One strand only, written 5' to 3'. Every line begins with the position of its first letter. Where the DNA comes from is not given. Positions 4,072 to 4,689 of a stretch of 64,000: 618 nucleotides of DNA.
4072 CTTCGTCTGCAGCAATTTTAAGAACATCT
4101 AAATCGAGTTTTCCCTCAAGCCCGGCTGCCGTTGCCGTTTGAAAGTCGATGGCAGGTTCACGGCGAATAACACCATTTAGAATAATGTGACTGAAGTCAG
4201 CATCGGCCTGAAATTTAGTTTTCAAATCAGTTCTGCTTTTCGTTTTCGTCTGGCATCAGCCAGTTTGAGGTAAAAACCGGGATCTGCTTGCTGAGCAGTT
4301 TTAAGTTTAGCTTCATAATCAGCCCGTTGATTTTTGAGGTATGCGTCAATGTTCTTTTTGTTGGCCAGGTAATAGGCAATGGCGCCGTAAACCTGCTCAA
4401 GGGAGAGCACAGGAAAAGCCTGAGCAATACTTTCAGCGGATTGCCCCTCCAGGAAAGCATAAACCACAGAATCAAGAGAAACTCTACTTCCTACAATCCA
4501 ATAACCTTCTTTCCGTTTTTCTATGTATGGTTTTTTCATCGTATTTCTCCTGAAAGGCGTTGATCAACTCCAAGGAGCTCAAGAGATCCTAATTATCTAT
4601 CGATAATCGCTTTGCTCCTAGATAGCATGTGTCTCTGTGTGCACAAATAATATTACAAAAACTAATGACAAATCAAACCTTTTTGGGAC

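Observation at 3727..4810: DUF433-DUF5615 pair inserted at the 3' end of a gene, followed by a decayed second copy of that gene's 3' end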

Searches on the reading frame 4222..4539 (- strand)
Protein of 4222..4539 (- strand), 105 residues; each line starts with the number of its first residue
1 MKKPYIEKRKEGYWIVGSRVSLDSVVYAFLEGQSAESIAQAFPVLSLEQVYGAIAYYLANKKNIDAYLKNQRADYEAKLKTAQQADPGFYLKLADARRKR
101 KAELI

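Call 9: search_protein_families(library=ncbifam, max_evalue=0.01, proteins=[window:4222-4539:-])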
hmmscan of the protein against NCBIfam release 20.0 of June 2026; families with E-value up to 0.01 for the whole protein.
window:4222-4539:- (105 aa): 0 families

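Call 10: search_protein_families(library=pfam, max_evalue=0.01, proteins=[window:4222-4539:-])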
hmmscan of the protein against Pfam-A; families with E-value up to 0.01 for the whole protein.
window:4222-4539:- (105 aa): 1 family
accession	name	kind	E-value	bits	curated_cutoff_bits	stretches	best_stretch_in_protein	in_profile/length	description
PF04255.20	DUF433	-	3.5e-08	33.6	23.6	1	14-57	13-56/56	Protein of unknown function (DUF433)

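Call 19: find_homologous_proteins(query=window:4222-4539:-, max_evalue=0.00001)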
Query window:4222-4539:- (105 aa): 2373 proteins with E <= 0.00001 among 2380 candidates; the best 120 are listed.
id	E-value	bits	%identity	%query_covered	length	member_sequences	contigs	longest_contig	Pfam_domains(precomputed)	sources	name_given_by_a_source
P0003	2.4e-60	219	100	100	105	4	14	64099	PF04255.21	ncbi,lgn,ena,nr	ncbi:DUF433 domain-containing protein [candidate division KSB1 bacterium]|nr:DUF433 domain-containin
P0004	3.0e-59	215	98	100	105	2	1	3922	PF04255.21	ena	-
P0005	5.3e-59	214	98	100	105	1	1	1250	PF04255.21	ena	-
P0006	3.4e-57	208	98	100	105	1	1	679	PF04255.21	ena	-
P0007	1.3e-51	191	88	100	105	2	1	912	PF04255.21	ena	-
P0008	4.1e-45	170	79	100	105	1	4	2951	PF04255.21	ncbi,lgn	ncbi:MAG: DUF433 domain-containing protein [Anaerolineae bacterium]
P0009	1.5e-44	168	77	100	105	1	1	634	PF04255.21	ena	-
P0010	1.1e-39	152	72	92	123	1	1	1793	PF04255.21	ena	-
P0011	2.5e-39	151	70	94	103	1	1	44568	PF04255.21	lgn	-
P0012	3.3e-39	151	69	97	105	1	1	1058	PF04255.21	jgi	jgi:uncharacterized protein (DUF433 family)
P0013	4.2e-39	151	71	97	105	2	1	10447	PF04255.21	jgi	jgi:uncharacterized protein (DUF433 family)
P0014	9.6e-39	149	69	97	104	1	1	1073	PF04255.21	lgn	-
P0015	1.2e-38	149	69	96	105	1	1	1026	PF04255.21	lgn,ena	-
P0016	1.6e-38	149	67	96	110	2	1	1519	PF04255.21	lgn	-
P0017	4.6e-38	147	67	96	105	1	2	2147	PF04255.21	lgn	-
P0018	4.8e-38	147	70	94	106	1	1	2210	PF04255.21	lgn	-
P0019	5.1e-38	147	68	96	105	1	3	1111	PF04255.21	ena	-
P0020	5.7e-38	147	68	93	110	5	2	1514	PF04255.21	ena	-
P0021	8.0e-38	146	68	97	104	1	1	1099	PF04255.21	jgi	jgi:uncharacterized protein (DUF433 family)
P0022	8.2e-38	146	66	96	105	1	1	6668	PF04255.21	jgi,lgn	jgi:uncharacterized protein (DUF433 family)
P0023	9.3e-38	146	67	96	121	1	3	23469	PF04255.21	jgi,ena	-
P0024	1.1e-37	146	66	97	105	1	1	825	PF04255.21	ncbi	-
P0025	1.8e-37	145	68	97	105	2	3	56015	PF04255.21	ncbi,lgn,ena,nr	ncbi:MAG: DUF433 domain-containing protein [Candidatus Latescibacteria bacterium]|nr:DUF433 domain-c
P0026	1.9e-37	145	67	97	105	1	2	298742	PF04255.21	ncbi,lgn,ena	-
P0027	2.0e-37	145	67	96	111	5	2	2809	PF04255.21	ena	-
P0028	2.0e-37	145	71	91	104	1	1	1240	PF04255.21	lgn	-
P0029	3.0e-37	145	68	97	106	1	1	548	PF04255.21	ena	-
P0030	3.2e-37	144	67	97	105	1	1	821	PF04255.21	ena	-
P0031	3.4e-37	144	68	97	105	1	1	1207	PF04255.21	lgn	-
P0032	3.6e-37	144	66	97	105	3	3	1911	PF04255.21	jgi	jgi:uncharacterized protein (DUF433 family)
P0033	3.9e-37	144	65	97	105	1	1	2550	PF04255.21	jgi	jgi:uncharacterized protein (DUF433 family)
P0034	4.7e-37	144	71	93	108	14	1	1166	PF04255.21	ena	-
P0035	5.8e-37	144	65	97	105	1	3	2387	PF04255.21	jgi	jgi:uncharacterized protein (DUF433 family)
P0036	5.8e-37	144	70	97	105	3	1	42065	PF04255.21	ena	-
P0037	6.0e-37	144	67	97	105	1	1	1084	PF04255.21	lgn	-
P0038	6.4e-37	144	69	93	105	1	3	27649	PF04255.21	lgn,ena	-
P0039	6.5e-37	143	67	97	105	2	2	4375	PF04255.21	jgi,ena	-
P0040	7.2e-37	143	67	96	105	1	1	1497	PF04255.21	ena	-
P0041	7.5e-37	143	69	92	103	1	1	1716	PF04255.21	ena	-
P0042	8.5e-37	143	66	96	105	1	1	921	PF04255.21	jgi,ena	-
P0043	9.9e-37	143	67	97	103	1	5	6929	PF04255.21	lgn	-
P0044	1.1e-36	143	65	97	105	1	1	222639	PF04255.21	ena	-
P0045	1.3e-36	143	71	94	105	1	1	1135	PF04255.21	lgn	-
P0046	1.3e-36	143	68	94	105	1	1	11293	PF04255.21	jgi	jgi:uncharacterized protein (DUF433 family)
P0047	1.4e-36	142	67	97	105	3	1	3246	PF04255.21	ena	-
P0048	1.5e-36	142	69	93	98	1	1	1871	PF04255.21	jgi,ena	-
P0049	1.5e-36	142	64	97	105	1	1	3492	PF04255.21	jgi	jgi:uncharacterized protein (DUF433 family)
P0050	1.6e-36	142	66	97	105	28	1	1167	PF04255.21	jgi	jgi:uncharacterized protein (DUF433 family)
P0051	1.7e-36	142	68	94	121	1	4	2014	PF04255.21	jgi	jgi:uncharacterized protein (DUF433 family)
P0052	1.7e-36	142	68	94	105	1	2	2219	PF04255.21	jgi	jgi:uncharacterized protein (DUF433 family)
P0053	1.8e-36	142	65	97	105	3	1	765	PF04255.21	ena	-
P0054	1.9e-36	142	69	94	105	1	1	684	PF04255.21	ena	-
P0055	1.9e-36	142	65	97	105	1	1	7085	PF04255.21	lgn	-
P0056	2.0e-36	142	64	97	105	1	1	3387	PF04255.21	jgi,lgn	jgi:uncharacterized protein (DUF433 family)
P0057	2.1e-36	142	66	97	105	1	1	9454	PF04255.21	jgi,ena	-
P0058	2.2e-36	142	70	93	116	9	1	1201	PF04255.21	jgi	jgi:uncharacterized protein (DUF433 family)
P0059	2.3e-36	142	69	93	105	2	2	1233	PF04255.21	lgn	-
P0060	2.5e-36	142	70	93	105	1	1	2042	PF04255.21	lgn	-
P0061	2.5e-36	142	66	97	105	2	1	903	PF04255.21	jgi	jgi:uncharacterized protein (DUF433 family)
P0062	2.6e-36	142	66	97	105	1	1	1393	PF04255.21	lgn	-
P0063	2.7e-36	142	66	97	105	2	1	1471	PF04255.21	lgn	-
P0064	2.7e-36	142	68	92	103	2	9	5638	PF04255.21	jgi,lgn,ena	-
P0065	3.0e-36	141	68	93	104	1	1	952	PF04255.21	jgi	jgi:uncharacterized protein (DUF433 family)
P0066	3.2e-36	141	64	94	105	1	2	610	PF04255.21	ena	-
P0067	3.6e-36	141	69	93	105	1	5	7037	PF04255.21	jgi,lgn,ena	-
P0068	3.7e-36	141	64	97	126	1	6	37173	PF04255.21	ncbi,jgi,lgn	ncbi:MAG TPA: DUF433 domain-containing protein [Candidatus Binatia bacterium]|jgi:uncharacterized pr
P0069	3.8e-36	141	66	97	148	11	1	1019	PF04255.21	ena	-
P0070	3.9e-36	141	68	97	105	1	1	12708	PF04255.21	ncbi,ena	-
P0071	4.0e-36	141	66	97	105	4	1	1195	PF04255.21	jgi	jgi:uncharacterized protein (DUF433 family)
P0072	4.0e-36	141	65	97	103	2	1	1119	PF04255.21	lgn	-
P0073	4.4e-36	141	67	94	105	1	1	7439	PF04255.21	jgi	jgi:uncharacterized protein (DUF433 family)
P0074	4.7e-36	141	63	97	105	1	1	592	PF04255.21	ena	-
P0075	4.7e-36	141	68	93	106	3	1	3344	PF04255.21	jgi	jgi:uncharacterized protein (DUF433 family)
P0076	5.1e-36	141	67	97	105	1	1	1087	PF04255.21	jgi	jgi:uncharacterized protein (DUF433 family)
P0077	5.3e-36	141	64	97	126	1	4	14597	PF04255.21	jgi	jgi:uncharacterized protein (DUF433 family)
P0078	5.4e-36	141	64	97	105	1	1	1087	PF04255.21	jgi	jgi:uncharacterized protein (DUF433 family)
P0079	5.9e-36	140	69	93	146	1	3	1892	PF04255.21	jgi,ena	-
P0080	6.0e-36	140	69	97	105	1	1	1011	PF04255.21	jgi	jgi:uncharacterized protein (DUF433 family)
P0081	6.2e-36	140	66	93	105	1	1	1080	PF04255.21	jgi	jgi:uncharacterized protein (DUF433 family)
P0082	6.6e-36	140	64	97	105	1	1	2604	PF04255.21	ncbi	-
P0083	6.7e-36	140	65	97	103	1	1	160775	PF04255.21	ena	-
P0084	7.0e-36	140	66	91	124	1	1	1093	PF04255.21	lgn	-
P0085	7.1e-36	140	65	96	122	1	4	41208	PF04255.21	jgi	jgi:uncharacterized protein (DUF433 family)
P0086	7.5e-36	140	66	93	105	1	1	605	PF04255.21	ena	-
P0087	7.6e-36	140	67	96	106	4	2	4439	PF04255.21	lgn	-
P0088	8.0e-36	140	66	97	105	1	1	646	PF04255.21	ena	-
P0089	8.4e-36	140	66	96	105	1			PF04255.21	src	-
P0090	8.6e-36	140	65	97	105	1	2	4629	PF04255.21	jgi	jgi:uncharacterized protein (DUF433 family)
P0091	8.7e-36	140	64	94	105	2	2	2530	PF04255.21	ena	-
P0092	8.9e-36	140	64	97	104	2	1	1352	PF04255.21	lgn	-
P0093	9.1e-36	140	67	94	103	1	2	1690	PF04255.21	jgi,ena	-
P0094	9.3e-36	140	65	97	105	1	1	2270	PF04255.21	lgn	-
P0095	1.0e-35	140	65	97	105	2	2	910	PF04255.21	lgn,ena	-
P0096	1.0e-35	140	67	94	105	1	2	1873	PF04255.21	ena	-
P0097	1.1e-35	139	67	94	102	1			PF04255.21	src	-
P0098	1.2e-35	139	66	95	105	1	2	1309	PF04255.21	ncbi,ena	-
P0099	1.2e-35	139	65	97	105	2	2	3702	PF04255.21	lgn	-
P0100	1.2e-35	139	66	91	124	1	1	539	PF04255.21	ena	-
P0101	1.2e-35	139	67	96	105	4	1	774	PF04255.21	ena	-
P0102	1.4e-35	139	64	97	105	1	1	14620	PF04255.21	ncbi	ncbi:MAG: DUF433 domain-containing protein [Candidatus Binatia bacterium]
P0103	1.4e-35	139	65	97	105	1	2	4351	PF04255.21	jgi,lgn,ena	-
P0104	1.4e-35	139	66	97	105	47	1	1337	PF04255.21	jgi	-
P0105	1.5e-35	139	64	97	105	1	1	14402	PF04255.21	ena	-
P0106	1.5e-35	139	66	97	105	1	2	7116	PF04255.21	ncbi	-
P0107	1.6e-35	139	67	97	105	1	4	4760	PF04255.21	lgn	-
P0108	1.6e-35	139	66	94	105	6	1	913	PF04255.21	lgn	-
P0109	1.6e-35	139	65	97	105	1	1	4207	PF04255.21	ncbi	-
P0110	1.6e-35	139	69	93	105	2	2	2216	PF04255.21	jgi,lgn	jgi:uncharacterized protein (DUF433 family)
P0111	1.7e-35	139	69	93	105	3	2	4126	PF04255.21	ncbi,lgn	ncbi:MAG: DUF433 domain-containing protein [Candidatus Binatia bacterium]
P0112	2.0e-35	139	64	97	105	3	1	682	PF04255.21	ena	-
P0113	2.0e-35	139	64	97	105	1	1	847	PF04255.21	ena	-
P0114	2.1e-35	139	68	95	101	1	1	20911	PF04255.21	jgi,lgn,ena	jgi:uncharacterized protein (DUF433 family)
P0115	2.2e-35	139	65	97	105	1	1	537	PF04255.21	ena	-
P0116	2.3e-35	139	67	91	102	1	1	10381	PF04255.21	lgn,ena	-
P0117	2.3e-35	139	67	97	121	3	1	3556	PF04255.21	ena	-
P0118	2.4e-35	138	68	91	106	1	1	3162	PF04255.21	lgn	-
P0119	2.5e-35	138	65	93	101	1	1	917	PF04255.21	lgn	-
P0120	2.9e-35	138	66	94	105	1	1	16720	PF04255.21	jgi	jgi:uncharacterized protein (DUF433 family)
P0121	2.9e-35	138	64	97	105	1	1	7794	PF04255.21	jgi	-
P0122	3.0e-35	138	64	97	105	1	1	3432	PF04255.21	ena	-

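Call 21: find_related_loci(query=A1, collection=genome_contigs, flank=4000)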
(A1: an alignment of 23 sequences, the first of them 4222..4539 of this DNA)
Query A1 (105 aa) in genome_contigs; peptide patterns used: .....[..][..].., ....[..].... (x = any residue, [..] = any of these).
600 stretches matched a pattern (row limit reached: there are more); 591 encode a relative of the query (tblastn E <= 1e-3); the best 80 are kept; 80 distinct loci.
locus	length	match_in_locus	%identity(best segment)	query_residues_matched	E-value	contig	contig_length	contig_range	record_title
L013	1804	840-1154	79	1-105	1e-52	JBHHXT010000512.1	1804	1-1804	MAG: bacterium isolate D_1_bin.22 NODE_66308_length_1804_cov_16.113208, whole genome shotgun sequence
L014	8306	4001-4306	66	1-102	5e-43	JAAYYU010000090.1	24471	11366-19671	MAG: Candidatus Anammoximicrobium sp. isolate AS06rmzACSIP_251 117835_AS06, whole genome shotgun sequence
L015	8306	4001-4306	67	1-102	4e-43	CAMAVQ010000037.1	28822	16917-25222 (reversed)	MAG: Gemmatimonas phototrophica isolate MaH-09apr19-249 genome assembly, contig: MaH-09apr19-C3617, whole genome shotgun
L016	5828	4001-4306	65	1-102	2e-42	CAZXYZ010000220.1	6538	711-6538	MAG TPA_asm: uncultured Pirellulaceae bacterium isolate binchicken_co16_356 genome assembly, contig: NODE_19380_length_6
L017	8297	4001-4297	68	1-99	3e-42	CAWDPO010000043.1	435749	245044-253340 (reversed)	MAG: uncultured delta proteobacterium isolate MFD04850.bin.2.104 genome assembly, contig: contig_94371, whole genome sho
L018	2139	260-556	67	1-99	5e-42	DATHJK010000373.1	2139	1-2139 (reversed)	MAG TPA_asm: Pyrinomonadaceae bacterium isolate SMAG_U12550 k141_105396, whole genome shotgun sequence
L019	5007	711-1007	63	1-99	3e-41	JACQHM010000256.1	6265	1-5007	MAG: Candidatus Methylomirabilota bacterium isolate NC_groundwater_1099_Ag_S2p5_61_69 S_2p5_S6_coassembly_k141_4312724,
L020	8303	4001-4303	65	1-101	2e-41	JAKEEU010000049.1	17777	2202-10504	MAG: candidate division KSB1 bacterium isolate PMV_1_maxbin.001 PMV_1_maxbin.001.k101_222668, whole genome shotgun seque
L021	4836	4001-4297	65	1-99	1e-40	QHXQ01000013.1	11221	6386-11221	MAG: Acidobacteria bacterium isolate gp4 AA16 14_0919_09_20cm_scaffold_1547_curated, whole genome shotgun sequence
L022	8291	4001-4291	64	1-97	2e-40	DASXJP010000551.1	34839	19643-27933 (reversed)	MAG TPA_asm: Thermoanaerobaculia bacterium isolate SMAG_U5251 k141_5699401, whole genome shotgun sequence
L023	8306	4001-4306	62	1-102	2e-40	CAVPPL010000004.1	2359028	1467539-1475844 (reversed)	MAG: uncultured Planctomycetia bacterium isolate MFD00008.bin.3.132 genome assembly, contig: contig_19889, whole genome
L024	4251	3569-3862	61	5-102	2e-39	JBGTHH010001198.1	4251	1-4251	MAG: Pirellulaceae bacterium isolate JTS-RE234 k141_2078039, whole genome shotgun sequence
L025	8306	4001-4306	63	1-102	1e-39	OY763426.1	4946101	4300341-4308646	MAG: Candidatus Binatia bacterium isolate bff738c7-9683-4f94-b287-c2cb1e0b670a genome assembly, chromosome: 1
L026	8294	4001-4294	63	1-98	2e-39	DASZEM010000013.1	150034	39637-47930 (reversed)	MAG TPA_asm: Thermoanaerobaculia bacterium isolate SMAG_U6494 k141_82486, whole genome shotgun sequence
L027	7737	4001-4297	60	1-99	2e-39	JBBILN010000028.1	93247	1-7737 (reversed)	MAG: bacterium isolate BQF270218_bin_21 NODE_106_length_93247_cov_23.411473, whole genome shotgun sequence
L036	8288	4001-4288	60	5-100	2e-37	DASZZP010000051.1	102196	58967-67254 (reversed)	MAG TPA_asm: Thermoanaerobaculia bacterium isolate SMAG_U6239 k141_68846, whole genome shotgun sequence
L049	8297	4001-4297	61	1-99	8e-36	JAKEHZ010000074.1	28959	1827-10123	MAG: Acidobacteria bacterium isolate PMV_8.33 PMV_8.33.k101_123619, whole genome shotgun sequence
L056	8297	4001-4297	57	1-99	3e-35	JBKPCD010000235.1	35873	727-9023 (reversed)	MAG: Acidobacteriota bacterium isolate GB_EKS_MAG_00061 GB_EKS_000000160906, whole genome shotgun sequence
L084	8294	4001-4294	57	1-98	3e-33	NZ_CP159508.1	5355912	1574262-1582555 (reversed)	Pseudanabaena minima str. Chao 2107 chromosome, complete genome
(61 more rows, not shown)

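Call 68: find_related_loci(query=A1, collection=metagenome_contigs, flank=3000)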
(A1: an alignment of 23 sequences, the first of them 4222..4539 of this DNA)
Query A1 (105 aa) in metagenome_contigs; peptide patterns used: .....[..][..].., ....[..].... (x = any residue, [..] = any of these).
600 stretches matched a pattern (row limit reached: there are more); 596 encode a relative of the query (tblastn E <= 1e-3); the best 80 are kept; 80 distinct loci.
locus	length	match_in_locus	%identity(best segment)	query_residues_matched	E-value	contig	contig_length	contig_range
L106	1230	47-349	68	1-101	4e-47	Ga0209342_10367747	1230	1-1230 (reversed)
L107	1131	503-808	66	1-102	1e-46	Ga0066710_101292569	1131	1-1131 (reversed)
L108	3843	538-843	67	1-102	2e-44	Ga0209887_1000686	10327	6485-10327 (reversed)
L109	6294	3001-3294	69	5-102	4e-44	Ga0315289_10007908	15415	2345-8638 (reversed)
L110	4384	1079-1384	67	1-102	2e-43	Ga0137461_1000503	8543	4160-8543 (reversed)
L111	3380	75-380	65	1-102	2e-43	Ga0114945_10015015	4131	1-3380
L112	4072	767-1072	65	1-102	6e-43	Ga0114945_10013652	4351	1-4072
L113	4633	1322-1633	61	1-104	2e-42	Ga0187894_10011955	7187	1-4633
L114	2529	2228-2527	67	1-100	1e-42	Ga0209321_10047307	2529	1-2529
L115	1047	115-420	62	1-102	5e-44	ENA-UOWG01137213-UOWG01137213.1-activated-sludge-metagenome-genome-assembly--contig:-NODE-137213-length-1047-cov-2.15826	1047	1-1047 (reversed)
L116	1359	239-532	68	1-98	1e-42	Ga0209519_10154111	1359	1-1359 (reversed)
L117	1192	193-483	67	1-97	1e-41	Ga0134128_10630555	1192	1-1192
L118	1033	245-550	59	1-102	2e-42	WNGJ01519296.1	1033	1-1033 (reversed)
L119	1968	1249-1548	64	3-102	1e-40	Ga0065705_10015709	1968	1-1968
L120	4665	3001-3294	65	1-98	2e-40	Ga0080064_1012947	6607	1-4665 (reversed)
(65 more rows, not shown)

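Call 73: find_encoding_contigs(protein=P0007, flank=3000, max_places=5)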
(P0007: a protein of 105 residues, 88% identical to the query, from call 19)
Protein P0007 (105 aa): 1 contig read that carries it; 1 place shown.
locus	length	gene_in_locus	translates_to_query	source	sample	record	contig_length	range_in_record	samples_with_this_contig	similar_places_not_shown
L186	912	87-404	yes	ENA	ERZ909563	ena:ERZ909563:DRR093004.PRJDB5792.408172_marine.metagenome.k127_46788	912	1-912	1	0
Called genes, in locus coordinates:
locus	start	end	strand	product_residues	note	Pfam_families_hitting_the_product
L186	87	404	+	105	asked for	PF04255:DUF433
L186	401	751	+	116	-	PF18480:DUF5615 (weak)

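Call 74: find_encoding_contigs(protein=P0009, flank=3000, max_places=5)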
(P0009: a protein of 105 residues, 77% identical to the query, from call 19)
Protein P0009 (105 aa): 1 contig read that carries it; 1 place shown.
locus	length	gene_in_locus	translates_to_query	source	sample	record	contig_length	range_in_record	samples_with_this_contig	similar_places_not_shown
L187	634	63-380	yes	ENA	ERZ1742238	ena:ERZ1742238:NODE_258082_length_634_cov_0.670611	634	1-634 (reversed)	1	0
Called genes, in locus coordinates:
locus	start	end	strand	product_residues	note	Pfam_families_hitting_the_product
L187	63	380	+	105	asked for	PF04255:DUF433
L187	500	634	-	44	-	?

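Call 89: search_dna_similar(query=window:4222-4539:-, collection=plasmids, mode=protein, max_rows=12)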
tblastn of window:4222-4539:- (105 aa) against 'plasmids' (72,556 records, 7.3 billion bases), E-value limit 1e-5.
Records with a match: 3; places in all: 3; records where one place covers at least 80% of the query: 0.
Best place of each record, by identity: <60% 3.
By first word of the organism name: Crinalium 1; Rippkaea 1; Pseudanabaena 1.
By predicted mobility (MOB-suite, as given by PLSDB): mobilizable 2; non-mobilizable 1.
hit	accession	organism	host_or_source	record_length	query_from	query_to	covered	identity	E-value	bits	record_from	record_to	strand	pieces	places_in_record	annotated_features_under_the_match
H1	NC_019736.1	Crinalium epipsammum PCC 9333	-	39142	15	88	70%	39.2%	3e-8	56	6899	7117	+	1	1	DUF433 domain-containing protein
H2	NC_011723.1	Rippkaea orientalis PCC 8801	-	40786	15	92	74%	34.2%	4e-8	56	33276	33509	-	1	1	DUF433 domain-containing protein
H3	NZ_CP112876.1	Pseudanabaena galeata CCNP1313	-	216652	15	72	55%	39.7%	7e-7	52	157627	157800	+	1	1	DUF433 domain-containing protein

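Call 90: search_dna_similar(query=window:4222-4539:-, collection=phages, mode=protein, max_rows=8)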
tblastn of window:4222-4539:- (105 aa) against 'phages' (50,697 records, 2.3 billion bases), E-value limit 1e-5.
No match.

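Call 91: find_related_loci(query=A1, collection=viral_contigs, flank=4000)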
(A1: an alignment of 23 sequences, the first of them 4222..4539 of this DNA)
Query A1 (105 aa) in viral_contigs; peptide patterns used: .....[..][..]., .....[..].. (x = any residue, [..] = any of these).
16 stretches matched a pattern, but none encodes a relative of the query by tblastn (E <= 1e-3).

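Call 93: search_protein_families(library=pfam, max_evalue=0.001, proteins=[L049:2698-3897:+, L036:5079-6629:-, L108:1460-2485:+, L084:1975-2712:+, L084:4535-5293:+, L186:401-751:+, L014:3177-3581:+])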
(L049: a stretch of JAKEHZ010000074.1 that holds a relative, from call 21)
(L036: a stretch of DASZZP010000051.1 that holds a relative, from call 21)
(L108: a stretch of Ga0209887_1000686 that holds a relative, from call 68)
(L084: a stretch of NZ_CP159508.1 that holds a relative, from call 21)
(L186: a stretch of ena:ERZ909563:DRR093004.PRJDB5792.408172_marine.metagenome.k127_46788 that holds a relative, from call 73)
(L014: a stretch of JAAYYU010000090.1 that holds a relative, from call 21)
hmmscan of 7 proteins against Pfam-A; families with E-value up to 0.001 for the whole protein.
L049:2698-3897:+ (399 aa): 5 families
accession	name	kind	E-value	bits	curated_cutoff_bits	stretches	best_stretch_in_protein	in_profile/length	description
PF00266.25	Aminotran_5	-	3.1e-84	283.5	21.5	1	17-380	1-369/371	Aminotransferase class-V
PF01212.27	Beta_elim_lyase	-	4.1e-08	33.3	27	1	47-282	21-263/288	Beta-eliminating lyase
PF00155.27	Aminotran_1_2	-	7.8e-08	32.3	19.7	1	62-298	45-294/361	Aminotransferase class I and II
PF01041.23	DegT_DnrJ_EryC1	-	1.4e-06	28.2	19.8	1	80-195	43-150/360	DegT/DnrJ/EryC1/StrS aminotransferase family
PF01053.26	Cys_Met_Meta_PP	-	2.3e-05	23.6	27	1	45-216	38-198/381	Cys/Met metabolism PLP-dependent enzyme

L036:5079-6629:- (516 aa): 2 families
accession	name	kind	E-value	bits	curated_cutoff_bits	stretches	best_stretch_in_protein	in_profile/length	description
PF01565.28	FAD_binding_4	-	7.4e-31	107.1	26.4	1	83-220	1-139/139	FAD binding domain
PF09265.15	Cytokin-bind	-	8.2e-16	58.7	23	1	350-511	113-277/281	Cytokinin dehydrogenase 1, FAD and cytokinin binding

L108:1460-2485:+ (341 aa): 1 family
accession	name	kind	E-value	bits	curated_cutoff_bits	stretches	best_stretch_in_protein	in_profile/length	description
PF04392.18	ABC_sub_bind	-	8e-45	153.7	25.9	1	56-340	16-293/293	ABC transporter substrate binding protein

L084:1975-2712:+ (245 aa): 1 family
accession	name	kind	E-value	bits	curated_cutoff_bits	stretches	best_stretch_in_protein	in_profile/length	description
PF05685.18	Uma2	-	1.2e-13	51.4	27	1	27-167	30-151/172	Putative restriction endonuclease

L084:4535-5293:+ (252 aa): 1 family
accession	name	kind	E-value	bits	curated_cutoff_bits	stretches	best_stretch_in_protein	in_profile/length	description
PF05685.18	Uma2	-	1.5e-15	57.6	27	1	46-207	31-167/172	Putative restriction endonuclease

L186:401-751:+ (116 aa): 1 family
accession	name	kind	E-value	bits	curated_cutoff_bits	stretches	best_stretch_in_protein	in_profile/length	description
PF18480.7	DUF5615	-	2.3e-06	27.9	23.8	1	4-102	2-94/110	Domain of unknown function (DUF5615)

L014:3177-3581:+ (134 aa): 0 families
